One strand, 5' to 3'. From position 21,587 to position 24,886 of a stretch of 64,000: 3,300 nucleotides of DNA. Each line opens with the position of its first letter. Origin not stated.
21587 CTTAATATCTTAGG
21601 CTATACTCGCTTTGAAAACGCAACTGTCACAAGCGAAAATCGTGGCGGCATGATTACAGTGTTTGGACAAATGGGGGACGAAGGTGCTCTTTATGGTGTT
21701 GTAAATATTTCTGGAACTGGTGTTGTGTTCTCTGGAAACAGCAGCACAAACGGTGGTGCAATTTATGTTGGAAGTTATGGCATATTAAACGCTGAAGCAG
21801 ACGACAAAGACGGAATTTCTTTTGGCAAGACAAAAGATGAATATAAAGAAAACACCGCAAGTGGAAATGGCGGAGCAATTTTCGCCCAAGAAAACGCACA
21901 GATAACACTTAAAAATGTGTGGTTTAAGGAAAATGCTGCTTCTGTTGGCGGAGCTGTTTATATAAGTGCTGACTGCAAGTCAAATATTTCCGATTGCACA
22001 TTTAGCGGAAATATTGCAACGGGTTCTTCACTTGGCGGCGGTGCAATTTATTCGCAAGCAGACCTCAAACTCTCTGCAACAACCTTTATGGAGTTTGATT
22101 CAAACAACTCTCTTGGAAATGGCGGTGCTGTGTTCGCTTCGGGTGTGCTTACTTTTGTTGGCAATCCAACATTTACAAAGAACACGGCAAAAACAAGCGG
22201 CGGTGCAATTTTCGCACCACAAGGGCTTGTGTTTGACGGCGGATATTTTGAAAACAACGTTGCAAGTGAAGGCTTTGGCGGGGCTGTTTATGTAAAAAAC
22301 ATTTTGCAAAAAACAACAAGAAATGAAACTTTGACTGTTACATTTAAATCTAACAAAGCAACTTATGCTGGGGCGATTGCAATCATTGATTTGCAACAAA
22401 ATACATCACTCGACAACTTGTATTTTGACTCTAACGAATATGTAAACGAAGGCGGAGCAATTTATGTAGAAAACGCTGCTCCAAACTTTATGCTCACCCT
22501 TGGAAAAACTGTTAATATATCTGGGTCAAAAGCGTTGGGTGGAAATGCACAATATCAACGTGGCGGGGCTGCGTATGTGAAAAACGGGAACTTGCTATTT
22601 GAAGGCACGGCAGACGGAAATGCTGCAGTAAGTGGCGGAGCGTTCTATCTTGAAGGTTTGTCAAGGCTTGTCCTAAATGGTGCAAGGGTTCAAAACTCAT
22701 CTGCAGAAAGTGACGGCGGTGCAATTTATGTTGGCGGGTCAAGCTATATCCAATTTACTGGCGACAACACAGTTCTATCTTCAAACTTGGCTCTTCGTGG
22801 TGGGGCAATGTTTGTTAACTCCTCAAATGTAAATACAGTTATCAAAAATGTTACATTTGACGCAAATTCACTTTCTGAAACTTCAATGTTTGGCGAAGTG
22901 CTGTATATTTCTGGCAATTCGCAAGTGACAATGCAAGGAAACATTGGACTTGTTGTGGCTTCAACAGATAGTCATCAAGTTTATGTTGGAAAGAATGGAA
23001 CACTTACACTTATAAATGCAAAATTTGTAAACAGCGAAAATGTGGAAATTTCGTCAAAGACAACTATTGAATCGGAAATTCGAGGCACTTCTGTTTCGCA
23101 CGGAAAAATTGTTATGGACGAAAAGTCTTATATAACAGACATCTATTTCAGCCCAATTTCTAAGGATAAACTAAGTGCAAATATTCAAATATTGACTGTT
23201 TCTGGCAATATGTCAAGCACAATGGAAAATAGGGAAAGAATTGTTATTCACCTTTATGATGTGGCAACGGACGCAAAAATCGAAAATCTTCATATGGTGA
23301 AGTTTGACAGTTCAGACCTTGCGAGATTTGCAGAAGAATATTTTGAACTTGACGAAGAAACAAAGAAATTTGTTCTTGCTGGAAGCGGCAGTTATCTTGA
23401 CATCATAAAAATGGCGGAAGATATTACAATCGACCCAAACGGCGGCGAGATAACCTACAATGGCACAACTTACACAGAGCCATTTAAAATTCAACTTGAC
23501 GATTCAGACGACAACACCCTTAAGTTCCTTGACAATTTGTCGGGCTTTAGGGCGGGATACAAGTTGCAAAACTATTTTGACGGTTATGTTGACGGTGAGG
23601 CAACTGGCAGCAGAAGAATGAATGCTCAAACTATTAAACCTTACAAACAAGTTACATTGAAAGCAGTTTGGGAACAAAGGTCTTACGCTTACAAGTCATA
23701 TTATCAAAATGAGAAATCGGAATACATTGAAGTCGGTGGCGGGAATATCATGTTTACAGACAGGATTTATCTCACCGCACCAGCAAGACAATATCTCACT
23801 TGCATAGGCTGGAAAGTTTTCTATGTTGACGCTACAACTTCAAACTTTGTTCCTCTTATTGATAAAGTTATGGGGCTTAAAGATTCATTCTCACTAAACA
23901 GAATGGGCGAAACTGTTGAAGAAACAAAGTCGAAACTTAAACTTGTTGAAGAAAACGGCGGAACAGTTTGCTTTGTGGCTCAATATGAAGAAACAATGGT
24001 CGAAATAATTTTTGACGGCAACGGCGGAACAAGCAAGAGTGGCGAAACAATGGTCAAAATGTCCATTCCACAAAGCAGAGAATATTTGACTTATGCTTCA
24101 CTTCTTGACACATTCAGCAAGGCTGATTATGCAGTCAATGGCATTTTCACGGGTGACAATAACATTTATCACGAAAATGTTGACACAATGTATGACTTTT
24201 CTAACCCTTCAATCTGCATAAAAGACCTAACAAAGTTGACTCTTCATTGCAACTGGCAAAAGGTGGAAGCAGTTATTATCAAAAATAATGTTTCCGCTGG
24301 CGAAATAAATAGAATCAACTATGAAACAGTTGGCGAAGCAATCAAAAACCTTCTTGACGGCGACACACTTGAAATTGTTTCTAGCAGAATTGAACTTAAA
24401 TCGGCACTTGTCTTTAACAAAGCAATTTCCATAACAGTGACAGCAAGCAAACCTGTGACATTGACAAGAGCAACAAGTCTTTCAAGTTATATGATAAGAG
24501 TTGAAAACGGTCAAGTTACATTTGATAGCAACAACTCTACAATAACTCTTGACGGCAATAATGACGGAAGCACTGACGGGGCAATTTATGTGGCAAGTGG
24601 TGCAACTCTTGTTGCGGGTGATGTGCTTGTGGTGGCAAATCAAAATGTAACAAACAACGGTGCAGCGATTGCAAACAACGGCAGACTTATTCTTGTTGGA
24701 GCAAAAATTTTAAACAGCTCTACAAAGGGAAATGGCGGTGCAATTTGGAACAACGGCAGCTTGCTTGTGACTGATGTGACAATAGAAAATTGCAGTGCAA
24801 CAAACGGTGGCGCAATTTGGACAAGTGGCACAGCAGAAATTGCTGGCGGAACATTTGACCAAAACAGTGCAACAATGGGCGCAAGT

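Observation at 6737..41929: One 35.2-kb ORF encoding an 11,730-aa modular surface giant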

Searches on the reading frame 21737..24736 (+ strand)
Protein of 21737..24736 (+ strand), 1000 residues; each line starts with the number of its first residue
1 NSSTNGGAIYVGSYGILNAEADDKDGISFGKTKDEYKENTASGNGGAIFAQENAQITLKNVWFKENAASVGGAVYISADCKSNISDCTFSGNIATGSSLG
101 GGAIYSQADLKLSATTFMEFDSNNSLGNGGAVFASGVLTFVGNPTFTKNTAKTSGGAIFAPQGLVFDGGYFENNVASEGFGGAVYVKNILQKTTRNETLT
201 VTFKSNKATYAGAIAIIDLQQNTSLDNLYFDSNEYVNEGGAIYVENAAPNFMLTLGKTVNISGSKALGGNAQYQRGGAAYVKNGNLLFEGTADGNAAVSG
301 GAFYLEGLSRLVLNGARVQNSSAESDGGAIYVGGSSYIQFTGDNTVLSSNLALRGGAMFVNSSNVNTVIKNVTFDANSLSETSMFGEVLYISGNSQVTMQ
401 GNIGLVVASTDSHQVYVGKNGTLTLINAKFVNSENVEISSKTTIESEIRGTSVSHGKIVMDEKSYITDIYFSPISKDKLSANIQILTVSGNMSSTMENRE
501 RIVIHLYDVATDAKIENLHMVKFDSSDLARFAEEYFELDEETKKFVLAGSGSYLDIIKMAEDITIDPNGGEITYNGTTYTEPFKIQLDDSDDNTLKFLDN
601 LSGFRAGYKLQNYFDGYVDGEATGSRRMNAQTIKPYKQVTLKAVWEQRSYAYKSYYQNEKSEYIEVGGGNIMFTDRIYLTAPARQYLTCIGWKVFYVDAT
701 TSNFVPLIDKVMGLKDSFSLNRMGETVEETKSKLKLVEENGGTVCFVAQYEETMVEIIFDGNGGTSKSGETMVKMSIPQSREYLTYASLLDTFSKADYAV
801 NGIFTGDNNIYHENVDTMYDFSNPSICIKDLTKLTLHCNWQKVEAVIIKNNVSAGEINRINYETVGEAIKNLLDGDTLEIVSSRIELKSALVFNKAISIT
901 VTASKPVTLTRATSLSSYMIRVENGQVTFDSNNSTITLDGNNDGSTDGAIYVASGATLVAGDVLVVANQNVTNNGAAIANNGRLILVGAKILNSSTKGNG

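Call 6: search_protein_families(library=pfam, max_evalue=0.01, proteins=[window:21737-24736:+])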
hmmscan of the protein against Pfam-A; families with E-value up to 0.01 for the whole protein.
window:21737-24736:+ (1000 aa): 1 family
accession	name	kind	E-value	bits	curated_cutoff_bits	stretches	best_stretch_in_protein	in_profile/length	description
PF02415.23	Chlam_PMP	-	1.8e-09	37.3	20.6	0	145-160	3-18/19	Chlamydia polymorphic membrane protein (Chlamydia_PMP) repeat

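Call 51: search_protein_families(library=ncbifam, max_evalue=0.01, proteins=[window:21737-24736:+])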
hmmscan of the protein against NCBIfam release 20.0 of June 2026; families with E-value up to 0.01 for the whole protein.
window:21737-24736:+ (1000 aa): 1 family
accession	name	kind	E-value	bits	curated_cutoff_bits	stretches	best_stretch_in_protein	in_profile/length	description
TIGR01376.1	POMP_repeat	repeat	3.2e-17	61.4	15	2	145-165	6-26/28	polymorphic outer membrane protein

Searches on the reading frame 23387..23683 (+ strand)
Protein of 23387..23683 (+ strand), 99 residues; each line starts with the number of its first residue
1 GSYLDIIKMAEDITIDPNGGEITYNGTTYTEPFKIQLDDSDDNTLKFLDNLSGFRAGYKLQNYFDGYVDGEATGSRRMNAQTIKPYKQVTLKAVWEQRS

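Call 79: search_protein_families(library=pfam, max_evalue=0.1, proteins=[window:23387-23683:+])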
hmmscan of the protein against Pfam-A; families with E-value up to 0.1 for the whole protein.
window:23387-23683:+ (99 aa): 1 family
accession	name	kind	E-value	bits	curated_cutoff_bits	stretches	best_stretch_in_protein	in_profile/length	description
PF22820.2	TcaA_3rd_4th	-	0.0065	16.8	27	0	67-96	17-49/73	TcaA protein 3rd/4th domain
